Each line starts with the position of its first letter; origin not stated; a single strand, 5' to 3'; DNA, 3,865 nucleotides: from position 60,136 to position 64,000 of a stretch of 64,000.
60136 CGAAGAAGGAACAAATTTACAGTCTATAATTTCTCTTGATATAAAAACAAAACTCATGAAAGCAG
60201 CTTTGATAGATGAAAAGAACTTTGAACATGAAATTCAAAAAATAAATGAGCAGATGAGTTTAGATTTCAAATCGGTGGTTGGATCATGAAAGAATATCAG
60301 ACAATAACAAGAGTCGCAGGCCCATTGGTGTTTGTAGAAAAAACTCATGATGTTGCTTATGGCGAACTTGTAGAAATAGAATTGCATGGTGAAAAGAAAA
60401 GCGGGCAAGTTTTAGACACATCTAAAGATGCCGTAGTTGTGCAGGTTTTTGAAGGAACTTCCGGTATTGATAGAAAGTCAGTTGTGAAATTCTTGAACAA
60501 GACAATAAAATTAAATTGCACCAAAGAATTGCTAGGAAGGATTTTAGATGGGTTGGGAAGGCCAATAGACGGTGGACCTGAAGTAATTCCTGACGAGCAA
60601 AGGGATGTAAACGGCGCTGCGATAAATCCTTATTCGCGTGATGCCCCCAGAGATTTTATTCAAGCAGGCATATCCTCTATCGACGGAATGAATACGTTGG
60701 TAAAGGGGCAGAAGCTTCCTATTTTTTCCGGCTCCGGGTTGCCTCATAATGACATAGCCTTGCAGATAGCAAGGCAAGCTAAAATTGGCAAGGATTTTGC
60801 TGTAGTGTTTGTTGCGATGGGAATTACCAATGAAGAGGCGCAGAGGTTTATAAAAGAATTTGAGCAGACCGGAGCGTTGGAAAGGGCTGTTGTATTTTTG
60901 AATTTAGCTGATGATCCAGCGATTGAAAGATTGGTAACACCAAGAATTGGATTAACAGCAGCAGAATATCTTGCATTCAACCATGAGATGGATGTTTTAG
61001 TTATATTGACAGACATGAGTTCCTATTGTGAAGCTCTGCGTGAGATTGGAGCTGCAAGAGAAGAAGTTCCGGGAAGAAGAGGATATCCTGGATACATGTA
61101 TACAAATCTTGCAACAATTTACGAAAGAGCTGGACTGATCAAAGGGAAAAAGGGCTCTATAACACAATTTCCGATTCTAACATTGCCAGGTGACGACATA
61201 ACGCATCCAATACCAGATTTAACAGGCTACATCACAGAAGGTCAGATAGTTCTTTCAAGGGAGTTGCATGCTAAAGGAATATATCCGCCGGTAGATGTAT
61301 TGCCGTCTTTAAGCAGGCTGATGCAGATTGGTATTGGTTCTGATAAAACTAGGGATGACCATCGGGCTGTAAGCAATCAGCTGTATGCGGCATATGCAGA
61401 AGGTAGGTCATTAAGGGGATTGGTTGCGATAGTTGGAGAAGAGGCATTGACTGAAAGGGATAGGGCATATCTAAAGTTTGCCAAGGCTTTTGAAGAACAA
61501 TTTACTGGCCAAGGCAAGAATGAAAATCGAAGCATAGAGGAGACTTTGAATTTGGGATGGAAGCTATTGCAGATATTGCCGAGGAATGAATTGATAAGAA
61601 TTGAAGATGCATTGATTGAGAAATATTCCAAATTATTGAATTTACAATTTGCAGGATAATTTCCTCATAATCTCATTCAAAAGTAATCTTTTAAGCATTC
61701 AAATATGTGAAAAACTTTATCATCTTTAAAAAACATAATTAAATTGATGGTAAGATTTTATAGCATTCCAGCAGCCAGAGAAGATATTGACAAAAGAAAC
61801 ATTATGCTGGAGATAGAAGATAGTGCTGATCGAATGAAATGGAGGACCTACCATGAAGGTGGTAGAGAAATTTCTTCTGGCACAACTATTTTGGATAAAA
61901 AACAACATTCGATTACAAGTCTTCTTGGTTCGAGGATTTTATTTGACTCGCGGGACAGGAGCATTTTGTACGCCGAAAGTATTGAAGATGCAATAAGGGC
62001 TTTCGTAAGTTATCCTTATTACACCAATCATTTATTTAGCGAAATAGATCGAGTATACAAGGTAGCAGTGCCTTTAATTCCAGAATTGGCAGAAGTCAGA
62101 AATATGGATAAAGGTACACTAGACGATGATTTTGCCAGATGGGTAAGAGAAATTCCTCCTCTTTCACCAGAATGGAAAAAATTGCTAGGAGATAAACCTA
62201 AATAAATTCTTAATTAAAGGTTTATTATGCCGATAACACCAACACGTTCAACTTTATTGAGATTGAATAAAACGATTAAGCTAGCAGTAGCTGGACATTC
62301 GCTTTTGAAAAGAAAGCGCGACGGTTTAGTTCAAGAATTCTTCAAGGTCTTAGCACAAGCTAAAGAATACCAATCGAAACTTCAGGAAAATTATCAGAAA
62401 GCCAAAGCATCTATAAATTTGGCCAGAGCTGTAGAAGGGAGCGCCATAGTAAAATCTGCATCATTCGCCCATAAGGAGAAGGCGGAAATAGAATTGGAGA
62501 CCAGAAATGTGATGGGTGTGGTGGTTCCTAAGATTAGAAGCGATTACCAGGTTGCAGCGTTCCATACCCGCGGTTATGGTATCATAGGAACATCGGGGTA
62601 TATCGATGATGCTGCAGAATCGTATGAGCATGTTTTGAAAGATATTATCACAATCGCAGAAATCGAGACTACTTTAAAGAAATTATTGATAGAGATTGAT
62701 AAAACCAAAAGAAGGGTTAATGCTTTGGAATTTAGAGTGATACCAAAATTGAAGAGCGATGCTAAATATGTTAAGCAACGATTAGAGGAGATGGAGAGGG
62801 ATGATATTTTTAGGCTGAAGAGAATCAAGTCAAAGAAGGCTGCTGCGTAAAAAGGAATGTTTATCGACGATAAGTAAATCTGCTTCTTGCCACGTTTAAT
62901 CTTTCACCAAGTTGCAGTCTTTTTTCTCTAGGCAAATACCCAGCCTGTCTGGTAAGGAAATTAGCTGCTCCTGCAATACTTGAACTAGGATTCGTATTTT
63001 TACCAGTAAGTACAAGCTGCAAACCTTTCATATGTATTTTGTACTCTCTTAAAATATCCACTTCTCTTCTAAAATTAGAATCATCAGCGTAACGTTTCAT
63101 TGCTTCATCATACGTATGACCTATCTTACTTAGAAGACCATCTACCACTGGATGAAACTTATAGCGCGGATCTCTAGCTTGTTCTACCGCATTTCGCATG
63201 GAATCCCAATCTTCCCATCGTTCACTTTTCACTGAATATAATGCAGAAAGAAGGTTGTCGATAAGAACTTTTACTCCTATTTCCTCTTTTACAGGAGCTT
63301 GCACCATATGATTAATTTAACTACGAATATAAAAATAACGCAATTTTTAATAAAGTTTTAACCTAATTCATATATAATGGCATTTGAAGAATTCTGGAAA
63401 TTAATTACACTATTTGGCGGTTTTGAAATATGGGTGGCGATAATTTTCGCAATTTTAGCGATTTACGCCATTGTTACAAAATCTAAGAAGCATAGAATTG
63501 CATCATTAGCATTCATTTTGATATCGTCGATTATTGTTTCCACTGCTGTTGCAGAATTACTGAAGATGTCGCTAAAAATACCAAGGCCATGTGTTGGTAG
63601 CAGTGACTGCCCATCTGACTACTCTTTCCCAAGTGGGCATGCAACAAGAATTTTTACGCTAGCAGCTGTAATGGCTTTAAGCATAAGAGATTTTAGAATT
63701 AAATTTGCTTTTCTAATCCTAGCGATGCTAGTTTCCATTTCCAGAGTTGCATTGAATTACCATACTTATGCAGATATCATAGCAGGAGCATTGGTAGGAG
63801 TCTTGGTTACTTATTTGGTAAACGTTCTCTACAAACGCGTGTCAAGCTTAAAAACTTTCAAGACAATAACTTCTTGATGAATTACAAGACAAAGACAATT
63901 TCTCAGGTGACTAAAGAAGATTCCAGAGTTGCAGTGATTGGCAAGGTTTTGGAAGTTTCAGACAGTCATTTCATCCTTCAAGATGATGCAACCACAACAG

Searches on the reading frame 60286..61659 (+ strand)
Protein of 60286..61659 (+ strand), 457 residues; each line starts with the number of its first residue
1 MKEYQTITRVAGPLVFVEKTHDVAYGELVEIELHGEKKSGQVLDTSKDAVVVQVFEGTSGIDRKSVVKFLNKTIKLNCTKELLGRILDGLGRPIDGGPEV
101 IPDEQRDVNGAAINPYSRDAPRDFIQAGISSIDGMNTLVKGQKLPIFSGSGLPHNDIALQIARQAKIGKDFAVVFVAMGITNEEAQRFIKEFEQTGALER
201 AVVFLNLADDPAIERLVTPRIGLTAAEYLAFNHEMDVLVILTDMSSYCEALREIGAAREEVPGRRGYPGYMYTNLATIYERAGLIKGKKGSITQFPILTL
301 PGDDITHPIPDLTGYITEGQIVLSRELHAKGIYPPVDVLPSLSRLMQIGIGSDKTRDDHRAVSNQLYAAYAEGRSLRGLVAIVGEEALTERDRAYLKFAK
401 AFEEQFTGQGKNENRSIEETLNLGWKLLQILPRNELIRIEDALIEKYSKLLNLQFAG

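Call 63: search_protein_families(library=pfam, proteins=[window:60286-61659:+], max_evalue=0.001)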
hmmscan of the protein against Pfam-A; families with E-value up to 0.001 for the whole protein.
window:60286-61659:+ (457 aa): 4 families
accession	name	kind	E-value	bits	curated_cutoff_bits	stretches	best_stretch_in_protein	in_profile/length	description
PF00006.31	ATP-synt_ab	-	4.5e-82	275.2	29.5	1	128-343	1-213/213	ATP synthase alpha/beta family, nucleotide-binding domain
PF22919.1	ATP-synt_VA_C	-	3.4e-32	110.9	24.7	1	349-447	2-100/101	C-terminal domain of V and A type ATP synthase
PF02874.29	ATP-synt_ab_N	-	5.3e-14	52.9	20.9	1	7-70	1-68/69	ATP synthase alpha/beta family, beta-barrel domain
PF09378.16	HAS-barrel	-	0.00012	22.6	25.2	1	2-67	3-82/90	HAS barrel domain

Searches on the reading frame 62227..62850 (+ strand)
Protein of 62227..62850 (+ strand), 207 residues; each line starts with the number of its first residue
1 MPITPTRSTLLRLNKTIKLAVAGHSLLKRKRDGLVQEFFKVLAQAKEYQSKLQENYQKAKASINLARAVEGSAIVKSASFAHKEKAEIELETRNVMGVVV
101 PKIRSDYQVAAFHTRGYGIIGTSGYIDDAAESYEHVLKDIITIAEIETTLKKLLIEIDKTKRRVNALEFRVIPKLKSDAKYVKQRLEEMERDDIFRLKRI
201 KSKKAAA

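Call 63: search_protein_families(library=pfam, proteins=[window:62227-62850:+], max_evalue=0.001)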
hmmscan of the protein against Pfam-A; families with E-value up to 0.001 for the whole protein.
window:62227-62850:+ (207 aa): 1 family
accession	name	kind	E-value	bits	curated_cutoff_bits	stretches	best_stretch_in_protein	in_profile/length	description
PF01813.22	ATP-synt_D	-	1.3e-58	198.6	25.7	1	10-202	2-196/196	ATP synthase subunit D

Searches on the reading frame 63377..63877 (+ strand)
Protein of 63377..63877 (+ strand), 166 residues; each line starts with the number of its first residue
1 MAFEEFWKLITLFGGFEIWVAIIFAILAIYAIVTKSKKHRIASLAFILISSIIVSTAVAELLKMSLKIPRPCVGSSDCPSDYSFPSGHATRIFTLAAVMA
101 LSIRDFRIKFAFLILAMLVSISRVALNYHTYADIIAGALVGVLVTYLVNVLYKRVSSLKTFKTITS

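Call 63: search_protein_families(library=pfam, proteins=[window:63377-63877:+], max_evalue=0.001)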
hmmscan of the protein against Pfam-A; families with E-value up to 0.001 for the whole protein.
window:63377-63877:+ (166 aa): 2 families
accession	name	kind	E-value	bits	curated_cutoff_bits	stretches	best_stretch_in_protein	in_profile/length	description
PF01569.27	PAP2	-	1.1e-20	74.1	27.2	1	45-153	2-126/130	PAP2 superfamily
PF14378.12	PAP2_3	-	2.4e-05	24.7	27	1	82-146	125-189/190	PAP2 superfamily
